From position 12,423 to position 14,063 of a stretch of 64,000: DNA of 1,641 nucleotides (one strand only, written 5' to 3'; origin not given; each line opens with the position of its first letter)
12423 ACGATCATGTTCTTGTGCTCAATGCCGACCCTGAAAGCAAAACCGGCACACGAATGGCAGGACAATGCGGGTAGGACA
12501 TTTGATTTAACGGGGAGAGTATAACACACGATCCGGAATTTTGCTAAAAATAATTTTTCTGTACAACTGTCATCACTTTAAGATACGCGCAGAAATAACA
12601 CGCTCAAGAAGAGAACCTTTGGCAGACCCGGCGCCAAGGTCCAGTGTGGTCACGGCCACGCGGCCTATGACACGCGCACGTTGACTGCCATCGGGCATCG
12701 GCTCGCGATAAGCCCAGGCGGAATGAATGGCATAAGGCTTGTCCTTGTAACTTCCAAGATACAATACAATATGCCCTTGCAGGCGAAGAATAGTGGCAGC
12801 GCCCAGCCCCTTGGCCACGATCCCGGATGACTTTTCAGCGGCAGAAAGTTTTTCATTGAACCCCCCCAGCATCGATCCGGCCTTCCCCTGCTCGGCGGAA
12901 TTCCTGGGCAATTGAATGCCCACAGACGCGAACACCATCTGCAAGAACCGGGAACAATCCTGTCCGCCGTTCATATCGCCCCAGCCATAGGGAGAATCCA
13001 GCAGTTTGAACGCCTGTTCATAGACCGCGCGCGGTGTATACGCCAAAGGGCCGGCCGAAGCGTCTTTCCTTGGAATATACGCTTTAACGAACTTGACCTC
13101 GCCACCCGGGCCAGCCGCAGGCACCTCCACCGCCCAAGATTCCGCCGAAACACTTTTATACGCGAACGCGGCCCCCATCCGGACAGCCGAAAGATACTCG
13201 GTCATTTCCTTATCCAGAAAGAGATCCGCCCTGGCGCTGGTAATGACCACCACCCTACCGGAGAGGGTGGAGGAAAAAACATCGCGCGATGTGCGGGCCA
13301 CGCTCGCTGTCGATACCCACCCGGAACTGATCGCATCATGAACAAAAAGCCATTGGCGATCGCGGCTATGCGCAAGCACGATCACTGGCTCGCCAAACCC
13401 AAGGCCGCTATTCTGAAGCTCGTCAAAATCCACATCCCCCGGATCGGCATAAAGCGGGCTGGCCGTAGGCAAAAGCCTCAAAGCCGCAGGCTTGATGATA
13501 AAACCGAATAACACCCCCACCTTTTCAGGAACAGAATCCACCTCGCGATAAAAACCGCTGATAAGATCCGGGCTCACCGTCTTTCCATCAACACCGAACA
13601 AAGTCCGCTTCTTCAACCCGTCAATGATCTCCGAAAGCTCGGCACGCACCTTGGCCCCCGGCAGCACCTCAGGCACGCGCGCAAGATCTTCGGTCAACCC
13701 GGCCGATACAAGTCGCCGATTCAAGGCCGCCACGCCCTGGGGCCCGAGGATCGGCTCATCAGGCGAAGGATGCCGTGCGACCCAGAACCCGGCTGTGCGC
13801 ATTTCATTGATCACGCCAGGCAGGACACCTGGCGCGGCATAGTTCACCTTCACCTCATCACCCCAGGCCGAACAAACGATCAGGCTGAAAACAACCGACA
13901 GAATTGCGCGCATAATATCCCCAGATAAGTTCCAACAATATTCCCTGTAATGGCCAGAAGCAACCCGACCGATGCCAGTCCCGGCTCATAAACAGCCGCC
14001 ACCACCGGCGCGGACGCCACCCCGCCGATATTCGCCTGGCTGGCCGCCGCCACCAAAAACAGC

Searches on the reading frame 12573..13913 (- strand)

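Call 39: search_protein_families(library=pfam, proteins=[window:12573-13913:-], max_evalue=0.00001)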
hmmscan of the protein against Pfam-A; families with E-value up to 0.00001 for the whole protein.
window:12573-13913:- (446 aa): 2 families
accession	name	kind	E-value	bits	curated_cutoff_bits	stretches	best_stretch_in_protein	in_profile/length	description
PF12913.13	SH3_6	-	1.1e-13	51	27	1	153-200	1-52/53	SH3 domain (SH3b1 type)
PF00877.26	NLPC_P60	-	5.5e-08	33.2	23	1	307-387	2-73/105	NlpC/P60 family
